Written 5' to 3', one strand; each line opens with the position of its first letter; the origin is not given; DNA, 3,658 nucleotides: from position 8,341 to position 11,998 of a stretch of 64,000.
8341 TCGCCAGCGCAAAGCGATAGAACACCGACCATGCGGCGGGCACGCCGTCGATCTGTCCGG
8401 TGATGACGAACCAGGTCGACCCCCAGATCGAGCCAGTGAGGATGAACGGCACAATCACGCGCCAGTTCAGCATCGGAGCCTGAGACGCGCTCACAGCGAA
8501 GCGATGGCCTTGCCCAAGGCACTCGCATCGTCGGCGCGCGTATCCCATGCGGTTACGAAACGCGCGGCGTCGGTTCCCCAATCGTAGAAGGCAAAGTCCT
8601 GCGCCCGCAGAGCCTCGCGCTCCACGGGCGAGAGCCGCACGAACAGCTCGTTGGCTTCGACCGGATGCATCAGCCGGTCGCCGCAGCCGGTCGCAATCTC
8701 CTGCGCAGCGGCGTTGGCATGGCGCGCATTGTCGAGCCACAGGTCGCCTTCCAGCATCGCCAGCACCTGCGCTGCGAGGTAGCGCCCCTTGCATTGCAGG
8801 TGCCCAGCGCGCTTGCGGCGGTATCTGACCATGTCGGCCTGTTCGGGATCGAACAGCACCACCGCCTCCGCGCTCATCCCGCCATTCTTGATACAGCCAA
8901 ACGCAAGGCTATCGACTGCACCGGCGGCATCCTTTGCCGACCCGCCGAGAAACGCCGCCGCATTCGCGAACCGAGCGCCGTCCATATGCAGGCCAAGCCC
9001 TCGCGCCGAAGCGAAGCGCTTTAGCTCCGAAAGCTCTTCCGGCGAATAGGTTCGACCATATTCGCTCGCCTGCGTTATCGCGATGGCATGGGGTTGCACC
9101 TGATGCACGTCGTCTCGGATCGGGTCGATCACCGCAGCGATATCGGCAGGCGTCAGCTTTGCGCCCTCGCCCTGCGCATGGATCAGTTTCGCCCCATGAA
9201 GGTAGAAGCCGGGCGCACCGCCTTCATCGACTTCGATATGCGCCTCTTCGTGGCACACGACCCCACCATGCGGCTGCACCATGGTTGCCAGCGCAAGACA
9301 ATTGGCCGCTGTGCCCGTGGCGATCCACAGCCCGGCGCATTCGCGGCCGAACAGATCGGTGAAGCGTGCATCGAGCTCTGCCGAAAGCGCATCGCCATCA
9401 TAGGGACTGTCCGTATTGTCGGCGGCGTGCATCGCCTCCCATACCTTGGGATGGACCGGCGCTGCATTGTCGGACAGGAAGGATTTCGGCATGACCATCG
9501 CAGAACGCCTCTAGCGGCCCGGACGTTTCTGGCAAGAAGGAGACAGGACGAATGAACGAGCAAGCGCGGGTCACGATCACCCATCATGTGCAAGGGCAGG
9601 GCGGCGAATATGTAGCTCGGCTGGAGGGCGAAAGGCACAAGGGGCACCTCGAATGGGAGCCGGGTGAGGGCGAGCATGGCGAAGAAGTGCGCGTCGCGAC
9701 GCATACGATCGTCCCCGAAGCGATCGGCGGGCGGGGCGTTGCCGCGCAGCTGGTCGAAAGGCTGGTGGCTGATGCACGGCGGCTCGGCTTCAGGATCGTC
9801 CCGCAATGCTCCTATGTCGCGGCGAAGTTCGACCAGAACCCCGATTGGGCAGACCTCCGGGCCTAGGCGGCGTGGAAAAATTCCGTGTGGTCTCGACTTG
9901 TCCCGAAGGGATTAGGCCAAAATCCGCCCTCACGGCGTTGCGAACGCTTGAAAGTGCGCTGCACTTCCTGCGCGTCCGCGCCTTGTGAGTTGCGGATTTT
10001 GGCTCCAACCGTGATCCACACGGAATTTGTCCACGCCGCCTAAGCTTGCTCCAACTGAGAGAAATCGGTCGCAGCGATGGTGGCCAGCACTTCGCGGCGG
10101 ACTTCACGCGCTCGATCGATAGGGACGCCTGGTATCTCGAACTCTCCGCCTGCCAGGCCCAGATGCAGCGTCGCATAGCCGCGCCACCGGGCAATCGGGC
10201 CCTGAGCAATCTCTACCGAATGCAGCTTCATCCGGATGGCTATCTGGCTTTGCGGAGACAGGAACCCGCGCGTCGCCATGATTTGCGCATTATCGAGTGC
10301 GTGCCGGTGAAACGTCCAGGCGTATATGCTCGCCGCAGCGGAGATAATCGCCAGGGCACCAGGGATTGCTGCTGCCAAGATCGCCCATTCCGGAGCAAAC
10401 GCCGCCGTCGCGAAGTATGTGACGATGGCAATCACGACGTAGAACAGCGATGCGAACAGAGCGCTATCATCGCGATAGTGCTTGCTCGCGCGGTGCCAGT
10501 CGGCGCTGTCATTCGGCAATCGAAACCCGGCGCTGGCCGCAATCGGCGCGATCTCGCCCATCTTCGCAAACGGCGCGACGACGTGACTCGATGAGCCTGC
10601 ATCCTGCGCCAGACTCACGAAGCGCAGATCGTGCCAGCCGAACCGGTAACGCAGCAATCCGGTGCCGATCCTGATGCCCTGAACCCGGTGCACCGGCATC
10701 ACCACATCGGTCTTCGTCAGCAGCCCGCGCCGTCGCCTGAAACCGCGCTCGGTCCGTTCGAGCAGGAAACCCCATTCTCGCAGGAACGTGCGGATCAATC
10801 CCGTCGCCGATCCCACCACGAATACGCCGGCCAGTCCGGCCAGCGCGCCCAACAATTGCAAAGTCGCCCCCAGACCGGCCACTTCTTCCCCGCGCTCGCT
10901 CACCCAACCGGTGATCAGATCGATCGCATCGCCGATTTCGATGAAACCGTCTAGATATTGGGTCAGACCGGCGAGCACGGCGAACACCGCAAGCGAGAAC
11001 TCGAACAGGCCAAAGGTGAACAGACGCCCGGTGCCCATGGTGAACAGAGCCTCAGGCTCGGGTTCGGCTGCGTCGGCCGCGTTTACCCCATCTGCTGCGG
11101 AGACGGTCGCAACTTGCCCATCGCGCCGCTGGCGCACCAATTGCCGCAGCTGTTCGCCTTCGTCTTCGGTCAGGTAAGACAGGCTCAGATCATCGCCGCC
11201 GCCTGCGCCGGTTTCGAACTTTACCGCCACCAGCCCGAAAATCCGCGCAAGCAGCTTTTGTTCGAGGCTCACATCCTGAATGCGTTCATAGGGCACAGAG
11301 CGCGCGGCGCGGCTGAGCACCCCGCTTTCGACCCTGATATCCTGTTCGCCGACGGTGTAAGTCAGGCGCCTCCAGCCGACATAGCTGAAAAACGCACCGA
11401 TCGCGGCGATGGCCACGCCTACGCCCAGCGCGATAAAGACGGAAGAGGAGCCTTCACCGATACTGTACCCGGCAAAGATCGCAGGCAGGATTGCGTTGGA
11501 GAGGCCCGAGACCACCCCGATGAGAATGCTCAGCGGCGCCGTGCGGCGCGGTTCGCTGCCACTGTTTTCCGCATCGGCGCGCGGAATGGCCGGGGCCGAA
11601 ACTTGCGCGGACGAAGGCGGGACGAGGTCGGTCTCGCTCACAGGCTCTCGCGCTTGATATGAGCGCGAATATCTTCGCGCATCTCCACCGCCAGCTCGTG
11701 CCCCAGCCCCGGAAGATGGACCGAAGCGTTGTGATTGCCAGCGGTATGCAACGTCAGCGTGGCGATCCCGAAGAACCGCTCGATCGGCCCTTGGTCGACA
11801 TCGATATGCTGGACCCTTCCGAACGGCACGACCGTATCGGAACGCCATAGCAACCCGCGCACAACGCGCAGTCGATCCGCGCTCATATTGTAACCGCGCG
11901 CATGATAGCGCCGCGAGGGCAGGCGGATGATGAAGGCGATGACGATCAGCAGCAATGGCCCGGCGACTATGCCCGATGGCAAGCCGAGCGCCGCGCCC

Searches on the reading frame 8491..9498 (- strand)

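Call 38: search_protein_families(library=pfam, proteins=[window:8491-9498:-], max_evalue=0.01)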
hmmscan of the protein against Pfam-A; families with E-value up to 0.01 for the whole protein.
window:8491-9498:- (335 aa): 1 family
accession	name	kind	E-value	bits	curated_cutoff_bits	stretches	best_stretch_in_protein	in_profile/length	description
PF01212.27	Beta_elim_lyase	-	5.1e-51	174.1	27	1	7-272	2-265/288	Beta-eliminating lyase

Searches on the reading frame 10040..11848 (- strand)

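Call 38: search_protein_families(library=pfam, proteins=[window:10040-11848:-], max_evalue=0.01)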
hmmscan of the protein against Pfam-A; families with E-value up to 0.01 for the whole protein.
window:10040-11848:- (602 aa): 1 family
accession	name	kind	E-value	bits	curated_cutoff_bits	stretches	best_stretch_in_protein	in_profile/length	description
PF03703.20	bPH_2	-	5.9e-39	132.6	22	3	159-236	1-76/78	Bacterial PH domain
